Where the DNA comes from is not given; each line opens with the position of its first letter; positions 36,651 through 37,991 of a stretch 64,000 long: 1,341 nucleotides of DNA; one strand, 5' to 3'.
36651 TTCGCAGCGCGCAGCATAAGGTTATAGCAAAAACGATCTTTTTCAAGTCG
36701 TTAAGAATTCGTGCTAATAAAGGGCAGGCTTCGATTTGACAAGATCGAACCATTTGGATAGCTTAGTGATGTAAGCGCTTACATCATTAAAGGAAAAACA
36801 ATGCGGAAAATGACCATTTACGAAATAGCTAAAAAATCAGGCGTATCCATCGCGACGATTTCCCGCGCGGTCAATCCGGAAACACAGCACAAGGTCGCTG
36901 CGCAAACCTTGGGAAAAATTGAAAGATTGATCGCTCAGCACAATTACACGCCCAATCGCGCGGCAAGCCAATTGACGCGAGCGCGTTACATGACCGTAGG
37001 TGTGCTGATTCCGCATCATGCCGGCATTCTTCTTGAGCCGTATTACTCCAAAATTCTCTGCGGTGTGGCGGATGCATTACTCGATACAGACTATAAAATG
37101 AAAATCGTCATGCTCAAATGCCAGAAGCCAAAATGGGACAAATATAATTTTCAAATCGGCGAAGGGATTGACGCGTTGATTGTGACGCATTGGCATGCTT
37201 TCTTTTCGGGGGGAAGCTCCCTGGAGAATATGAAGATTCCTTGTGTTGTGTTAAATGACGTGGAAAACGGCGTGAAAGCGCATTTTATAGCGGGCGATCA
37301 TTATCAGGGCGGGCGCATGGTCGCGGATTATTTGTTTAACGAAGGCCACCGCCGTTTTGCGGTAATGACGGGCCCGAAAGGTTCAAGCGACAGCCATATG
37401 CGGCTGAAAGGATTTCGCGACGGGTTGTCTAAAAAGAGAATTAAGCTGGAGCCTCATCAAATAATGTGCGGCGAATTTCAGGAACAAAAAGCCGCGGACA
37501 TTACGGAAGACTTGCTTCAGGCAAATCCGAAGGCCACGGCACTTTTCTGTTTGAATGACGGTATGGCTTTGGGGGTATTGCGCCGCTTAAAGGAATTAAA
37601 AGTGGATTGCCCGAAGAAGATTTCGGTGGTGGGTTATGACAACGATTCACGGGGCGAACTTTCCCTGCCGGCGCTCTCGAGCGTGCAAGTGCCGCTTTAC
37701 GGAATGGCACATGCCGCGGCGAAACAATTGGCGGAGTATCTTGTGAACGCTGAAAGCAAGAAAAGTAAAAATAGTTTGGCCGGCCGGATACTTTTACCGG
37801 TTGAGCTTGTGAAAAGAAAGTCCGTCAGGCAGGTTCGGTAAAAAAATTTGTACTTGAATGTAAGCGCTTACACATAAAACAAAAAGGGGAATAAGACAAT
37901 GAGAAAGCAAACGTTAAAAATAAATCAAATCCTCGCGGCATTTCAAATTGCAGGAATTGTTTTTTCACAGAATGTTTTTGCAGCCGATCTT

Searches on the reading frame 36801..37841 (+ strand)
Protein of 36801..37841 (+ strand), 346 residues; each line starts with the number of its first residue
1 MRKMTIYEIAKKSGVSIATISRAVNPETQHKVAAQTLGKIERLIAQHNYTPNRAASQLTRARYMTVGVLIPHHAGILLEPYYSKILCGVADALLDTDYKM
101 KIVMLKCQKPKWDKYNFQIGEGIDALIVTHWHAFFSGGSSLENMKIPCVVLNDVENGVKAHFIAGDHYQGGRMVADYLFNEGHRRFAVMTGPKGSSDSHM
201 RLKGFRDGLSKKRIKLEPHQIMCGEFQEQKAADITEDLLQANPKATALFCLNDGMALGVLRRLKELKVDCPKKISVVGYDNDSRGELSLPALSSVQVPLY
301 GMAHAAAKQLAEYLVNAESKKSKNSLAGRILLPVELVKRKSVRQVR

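Call 104: search_protein_families(library=pfam, max_evalue=0.000001, proteins=[window:36801-37841:+])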
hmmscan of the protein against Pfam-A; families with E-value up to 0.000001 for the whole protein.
window:36801-37841:+ (346 aa): 4 families
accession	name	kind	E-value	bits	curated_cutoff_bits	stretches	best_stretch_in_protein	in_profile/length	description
PF13377.12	Peripla_BP_3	-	3.1e-32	112.4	26.5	1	175-342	1-167/167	Periplasmic binding protein-like domain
PF13407.12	Peripla_BP_4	-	1.9e-20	74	35.1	1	143-283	78-220/258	Periplasmic binding protein domain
PF00532.27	Peripla_BP_1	-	2.6e-16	60.4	22.2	1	66-325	4-271/281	Periplasmic binding proteins and sugar binding domain of LacI family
PF00356.27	LacI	-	5.4e-12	45.7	27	1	5-52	1-46/46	Bacterial regulatory proteins, lacI family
